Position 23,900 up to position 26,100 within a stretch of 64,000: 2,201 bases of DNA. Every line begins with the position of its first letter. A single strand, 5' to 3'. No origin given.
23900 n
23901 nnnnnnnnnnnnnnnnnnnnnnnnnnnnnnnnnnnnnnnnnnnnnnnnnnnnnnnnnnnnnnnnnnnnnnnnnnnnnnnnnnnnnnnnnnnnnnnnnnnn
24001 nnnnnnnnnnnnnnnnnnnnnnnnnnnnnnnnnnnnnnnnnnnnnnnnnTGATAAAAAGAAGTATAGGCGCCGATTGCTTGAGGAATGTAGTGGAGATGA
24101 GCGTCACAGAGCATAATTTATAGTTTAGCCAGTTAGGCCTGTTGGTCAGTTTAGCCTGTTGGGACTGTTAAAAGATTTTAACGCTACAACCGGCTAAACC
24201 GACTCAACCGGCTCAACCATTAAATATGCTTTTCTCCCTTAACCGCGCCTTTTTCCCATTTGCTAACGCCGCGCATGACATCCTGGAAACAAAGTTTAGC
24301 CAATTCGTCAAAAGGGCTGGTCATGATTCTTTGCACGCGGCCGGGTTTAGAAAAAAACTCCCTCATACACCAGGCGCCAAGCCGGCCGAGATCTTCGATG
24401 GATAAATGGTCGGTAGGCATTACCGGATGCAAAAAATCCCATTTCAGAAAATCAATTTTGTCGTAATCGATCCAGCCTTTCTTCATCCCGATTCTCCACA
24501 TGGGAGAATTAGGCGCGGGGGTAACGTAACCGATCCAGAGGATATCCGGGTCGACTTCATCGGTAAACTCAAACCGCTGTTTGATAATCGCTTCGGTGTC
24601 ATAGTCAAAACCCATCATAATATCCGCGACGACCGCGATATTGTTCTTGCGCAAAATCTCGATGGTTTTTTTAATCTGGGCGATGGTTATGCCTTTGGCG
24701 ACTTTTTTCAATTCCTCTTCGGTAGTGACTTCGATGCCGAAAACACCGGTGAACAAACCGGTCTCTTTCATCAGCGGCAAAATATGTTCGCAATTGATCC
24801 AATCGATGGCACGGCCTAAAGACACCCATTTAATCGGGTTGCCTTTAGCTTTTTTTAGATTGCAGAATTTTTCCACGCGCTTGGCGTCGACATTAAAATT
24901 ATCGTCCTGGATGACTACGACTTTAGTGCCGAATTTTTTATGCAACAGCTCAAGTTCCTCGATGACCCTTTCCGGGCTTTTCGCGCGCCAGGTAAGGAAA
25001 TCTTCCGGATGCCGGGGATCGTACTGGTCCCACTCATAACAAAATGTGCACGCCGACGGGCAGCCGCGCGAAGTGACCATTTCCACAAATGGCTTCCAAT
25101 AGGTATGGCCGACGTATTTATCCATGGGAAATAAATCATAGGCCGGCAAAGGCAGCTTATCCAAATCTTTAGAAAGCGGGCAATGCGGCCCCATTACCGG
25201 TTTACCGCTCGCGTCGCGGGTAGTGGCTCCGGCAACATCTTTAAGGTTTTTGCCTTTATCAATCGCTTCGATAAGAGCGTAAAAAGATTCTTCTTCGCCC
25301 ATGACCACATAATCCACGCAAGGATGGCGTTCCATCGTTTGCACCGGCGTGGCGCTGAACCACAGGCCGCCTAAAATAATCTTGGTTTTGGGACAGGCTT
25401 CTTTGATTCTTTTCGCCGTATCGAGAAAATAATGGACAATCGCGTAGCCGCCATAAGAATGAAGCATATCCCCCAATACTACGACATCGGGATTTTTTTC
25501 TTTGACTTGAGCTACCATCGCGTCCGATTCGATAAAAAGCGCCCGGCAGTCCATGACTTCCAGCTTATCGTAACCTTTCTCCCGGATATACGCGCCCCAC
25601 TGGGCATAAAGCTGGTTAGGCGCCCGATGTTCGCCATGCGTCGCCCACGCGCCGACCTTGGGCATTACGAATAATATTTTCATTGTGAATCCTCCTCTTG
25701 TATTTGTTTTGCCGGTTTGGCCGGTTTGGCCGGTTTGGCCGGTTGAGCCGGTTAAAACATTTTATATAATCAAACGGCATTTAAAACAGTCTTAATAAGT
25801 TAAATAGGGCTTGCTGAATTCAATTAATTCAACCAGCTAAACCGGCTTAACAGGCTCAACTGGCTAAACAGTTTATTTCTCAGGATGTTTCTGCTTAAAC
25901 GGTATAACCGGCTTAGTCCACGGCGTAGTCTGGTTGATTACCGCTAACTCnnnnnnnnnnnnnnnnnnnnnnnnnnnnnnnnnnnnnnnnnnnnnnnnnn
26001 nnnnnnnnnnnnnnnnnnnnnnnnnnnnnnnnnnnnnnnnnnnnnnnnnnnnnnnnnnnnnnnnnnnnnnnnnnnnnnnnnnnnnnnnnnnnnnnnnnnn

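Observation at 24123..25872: Palindromic 9-mer-array elements bracket the B12-radical SAM gene, and a third copy sits in frame inside a coding sequence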

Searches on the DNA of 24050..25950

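Call 67: search_rna_families(source=window, start=24050, end=25950, threshold=evalue, max_evalue=1)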
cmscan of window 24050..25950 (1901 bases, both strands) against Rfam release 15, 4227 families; matches with E-value up to 1: 6.
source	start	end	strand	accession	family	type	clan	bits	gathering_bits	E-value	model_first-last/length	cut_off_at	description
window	25701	25874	+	RF04223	MIR2619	Gene; miRNA;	-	31.8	113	4.3e-05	1-202/202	no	MIR2619 microRNA precursor family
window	24146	24202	-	RF03938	mir-4662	Gene; miRNA;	-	25.4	97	0.031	1-67/67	no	mir-4662 microRNA precursor family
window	24146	24202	+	RF03938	mir-4662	Gene; miRNA;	-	24.3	97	0.062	1-67/67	no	mir-4662 microRNA precursor family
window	24139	24206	-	RF03272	mir-2187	Gene; miRNA;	-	23.1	67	0.43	1-62/62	no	mir-2187 microRNA precursor family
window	24137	24212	+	RF00828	mir-75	Gene; miRNA;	-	19.5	60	0.8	1-92/92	no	mir-75 microRNA precursor family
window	25739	25845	-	RF00446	mir-133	Gene; miRNA;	-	18.4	55.5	0.71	1-74/74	no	mir-133 microRNA precursor family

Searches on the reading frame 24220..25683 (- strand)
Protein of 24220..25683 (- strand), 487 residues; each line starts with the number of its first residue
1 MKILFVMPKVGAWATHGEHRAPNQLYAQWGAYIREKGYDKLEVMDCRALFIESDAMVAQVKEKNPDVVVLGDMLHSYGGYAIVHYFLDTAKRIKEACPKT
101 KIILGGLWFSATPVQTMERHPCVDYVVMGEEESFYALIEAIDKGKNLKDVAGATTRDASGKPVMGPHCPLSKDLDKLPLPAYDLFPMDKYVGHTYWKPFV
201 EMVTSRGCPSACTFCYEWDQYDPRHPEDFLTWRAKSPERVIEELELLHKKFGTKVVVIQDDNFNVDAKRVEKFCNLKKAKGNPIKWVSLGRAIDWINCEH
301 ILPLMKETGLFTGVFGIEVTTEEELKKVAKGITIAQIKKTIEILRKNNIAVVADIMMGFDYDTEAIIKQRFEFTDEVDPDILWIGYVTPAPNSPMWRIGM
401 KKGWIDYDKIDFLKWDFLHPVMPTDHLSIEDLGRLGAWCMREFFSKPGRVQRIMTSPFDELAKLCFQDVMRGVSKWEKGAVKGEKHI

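Call 18: search_protein_families(library=pfam, proteins=[window:24220-25683:-])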
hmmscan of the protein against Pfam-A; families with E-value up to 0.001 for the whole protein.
window:24220-25683:- (487 aa): 2 families
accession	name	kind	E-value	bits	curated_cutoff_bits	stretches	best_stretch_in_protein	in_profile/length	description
PF04055.27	Radical_SAM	-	2.3e-21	77.1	29.5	1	202-370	1-162/166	Radical SAM superfamily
PF02310.24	B12-binding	-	6.5e-10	39.3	32.1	1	32-134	23-116/121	B12 binding domain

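Call 54: find_homologous_proteins(query=window:24220-25683:-)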
Query window:24220-25683:- (487 aa): 889 proteins with E <= 0.001 among 8000 candidates; the best 120 are listed.
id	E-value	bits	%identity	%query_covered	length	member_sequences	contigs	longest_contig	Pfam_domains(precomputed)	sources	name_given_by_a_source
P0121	0.0e+0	1141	100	99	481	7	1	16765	PF04055.28,PF02310.25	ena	-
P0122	3.3e-287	971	84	100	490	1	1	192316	PF04055.28,PF02310.25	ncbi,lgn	-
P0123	9.7e-286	966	83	100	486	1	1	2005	PF04055.28,PF02310.25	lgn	-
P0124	1.3e-285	966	83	100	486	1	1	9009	PF04055.28,PF02310.25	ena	-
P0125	2.4e-285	965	83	100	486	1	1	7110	PF04055.28,PF02310.25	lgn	-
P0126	1.7e-284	962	82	100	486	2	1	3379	PF04055.28,PF02310.25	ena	-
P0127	2.6e-284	962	83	100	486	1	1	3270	PF04055.28,PF02310.25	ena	-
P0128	3.5e-284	961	83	100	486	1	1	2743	PF04055.28,PF02310.25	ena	-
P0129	1.2e-283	960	82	100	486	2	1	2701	PF04055.28,PF02310.25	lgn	-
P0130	3.0e-283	958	83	100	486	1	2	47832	PF04055.28,PF02310.25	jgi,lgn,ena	-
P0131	2.2e-282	955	81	100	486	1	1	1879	PF04055.28,PF02310.25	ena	-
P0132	1.7e-281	952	82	100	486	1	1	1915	PF04055.28,PF02310.25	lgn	-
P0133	1.8e-281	952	82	100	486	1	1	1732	PF04055.28,PF02310.25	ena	-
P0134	2.0e-281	952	81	100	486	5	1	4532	PF04055.28,PF02310.25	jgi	-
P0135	3.1e-281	952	80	100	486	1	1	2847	PF04055.28,PF02310.25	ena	-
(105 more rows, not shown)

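Call 55: find_encoding_contigs(protein=P0122, flank=6000, max_places=2)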
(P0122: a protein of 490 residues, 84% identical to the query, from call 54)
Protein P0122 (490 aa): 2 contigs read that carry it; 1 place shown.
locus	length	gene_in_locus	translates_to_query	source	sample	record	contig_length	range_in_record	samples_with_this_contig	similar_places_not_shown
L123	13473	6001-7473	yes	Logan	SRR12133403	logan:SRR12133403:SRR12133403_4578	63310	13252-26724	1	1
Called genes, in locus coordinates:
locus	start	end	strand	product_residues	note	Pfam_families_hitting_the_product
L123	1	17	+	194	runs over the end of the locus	-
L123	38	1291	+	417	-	PF00109:ketoacyl-synt, PF02801:Ketoacyl-synt_C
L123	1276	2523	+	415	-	PF00109:ketoacyl-synt, PF02801:Ketoacyl-synt_C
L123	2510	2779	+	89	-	PF23297:ACP_SdgA_C, PF00550:PP-binding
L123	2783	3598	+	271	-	PF04199:Cyclase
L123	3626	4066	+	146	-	PF10604:Polyketide_cyc2, PF03364:Polyketide_cyc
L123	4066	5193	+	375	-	PF07690:MFS_1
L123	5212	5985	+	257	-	PF00106:adh_short, PF08659:KR, PF23441:SDR (weak), PF13561:adh_short_C2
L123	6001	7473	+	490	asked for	PF02310:B12-binding, PF04055:Radical_SAM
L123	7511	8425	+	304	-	PF04909:Amidohydro_2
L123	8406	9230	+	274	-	PF01063:Aminotran_4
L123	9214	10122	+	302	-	PF01008:IF-2B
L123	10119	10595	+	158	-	-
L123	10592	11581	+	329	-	PF00596:Aldolase_II, PF02036:SCP2 (weak)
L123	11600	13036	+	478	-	PF00171:Aldedh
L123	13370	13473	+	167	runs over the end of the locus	PF02643:DUF192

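Call 56: find_encoding_contigs(protein=P0121, flank=6000, max_places=3)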
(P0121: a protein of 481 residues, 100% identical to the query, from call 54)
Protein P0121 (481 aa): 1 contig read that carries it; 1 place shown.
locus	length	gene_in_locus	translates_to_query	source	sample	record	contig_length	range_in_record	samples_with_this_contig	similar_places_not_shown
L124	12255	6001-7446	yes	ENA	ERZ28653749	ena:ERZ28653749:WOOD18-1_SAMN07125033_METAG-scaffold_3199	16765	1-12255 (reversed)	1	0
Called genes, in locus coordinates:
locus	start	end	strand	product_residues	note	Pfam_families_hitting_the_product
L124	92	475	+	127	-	-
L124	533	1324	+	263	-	-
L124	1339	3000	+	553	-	PF02463:SMC_N, PF13175:AAA_15 (weak), PF13476:AAA_23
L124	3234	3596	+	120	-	PF07883:Cupin_2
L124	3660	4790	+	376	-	PF00083:Sugar_tr (faint), PF07690:MFS_1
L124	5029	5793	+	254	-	PF00106:adh_short, PF01370:Epimerase, PF03435:Sacchrp_dh_NADP (weak), PF08659:KR, PF23441:SDR, PF13460:NAD_binding_10, PF13561:adh_short_C2, PF16363:GDP_Man_Dehyd (weak)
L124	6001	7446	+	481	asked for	PF02310:B12-binding, PF04055:Radical_SAM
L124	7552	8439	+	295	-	PF04909:Amidohydro_2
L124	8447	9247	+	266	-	PF01063:Aminotran_4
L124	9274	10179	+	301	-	PF01008:IF-2B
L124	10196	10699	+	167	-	-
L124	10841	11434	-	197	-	-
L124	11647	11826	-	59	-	-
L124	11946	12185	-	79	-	PF07927:HicA_toxin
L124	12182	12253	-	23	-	?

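Call 57: find_encoding_contigs(protein=P0130, flank=6000, max_places=2)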
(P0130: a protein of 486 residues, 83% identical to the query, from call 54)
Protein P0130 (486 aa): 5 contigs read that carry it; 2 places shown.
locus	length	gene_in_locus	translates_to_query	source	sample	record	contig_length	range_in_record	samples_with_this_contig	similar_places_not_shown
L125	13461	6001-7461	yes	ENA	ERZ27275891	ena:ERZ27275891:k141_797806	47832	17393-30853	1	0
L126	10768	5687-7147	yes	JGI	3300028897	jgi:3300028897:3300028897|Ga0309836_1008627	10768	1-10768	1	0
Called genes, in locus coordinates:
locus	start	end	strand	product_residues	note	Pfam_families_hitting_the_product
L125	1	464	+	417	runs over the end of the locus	PF00109:ketoacyl-synt, PF02801:Ketoacyl-synt_C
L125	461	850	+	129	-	PF05635:23S_rRNA_IVP, PF22296:bAvd (weak)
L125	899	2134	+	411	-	PF00109:ketoacyl-synt, PF02801:Ketoacyl-synt_C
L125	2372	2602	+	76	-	PF00550:PP-binding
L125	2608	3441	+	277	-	PF04199:Cyclase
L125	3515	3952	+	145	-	PF10604:Polyketide_cyc2, PF03364:Polyketide_cyc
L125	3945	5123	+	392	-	PF07690:MFS_1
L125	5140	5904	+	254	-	PF00106:adh_short, PF01370:Epimerase (weak), PF08659:KR, PF13460:NAD_binding_10 (weak), PF13561:adh_short_C2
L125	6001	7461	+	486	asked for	PF02310:B12-binding, PF04055:Radical_SAM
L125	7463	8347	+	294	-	PF04909:Amidohydro_2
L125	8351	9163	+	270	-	PF01063:Aminotran_4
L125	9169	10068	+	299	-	PF01008:IF-2B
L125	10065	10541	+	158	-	-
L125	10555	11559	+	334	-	PF00596:Aldolase_II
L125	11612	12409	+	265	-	PF01791:DeoC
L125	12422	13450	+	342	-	PF08240:ADH_N, PF16912:Glu_dehyd_C, PF00107:ADH_zinc_N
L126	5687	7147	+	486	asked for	PF02310:B12-binding, PF04055:Radical_SAM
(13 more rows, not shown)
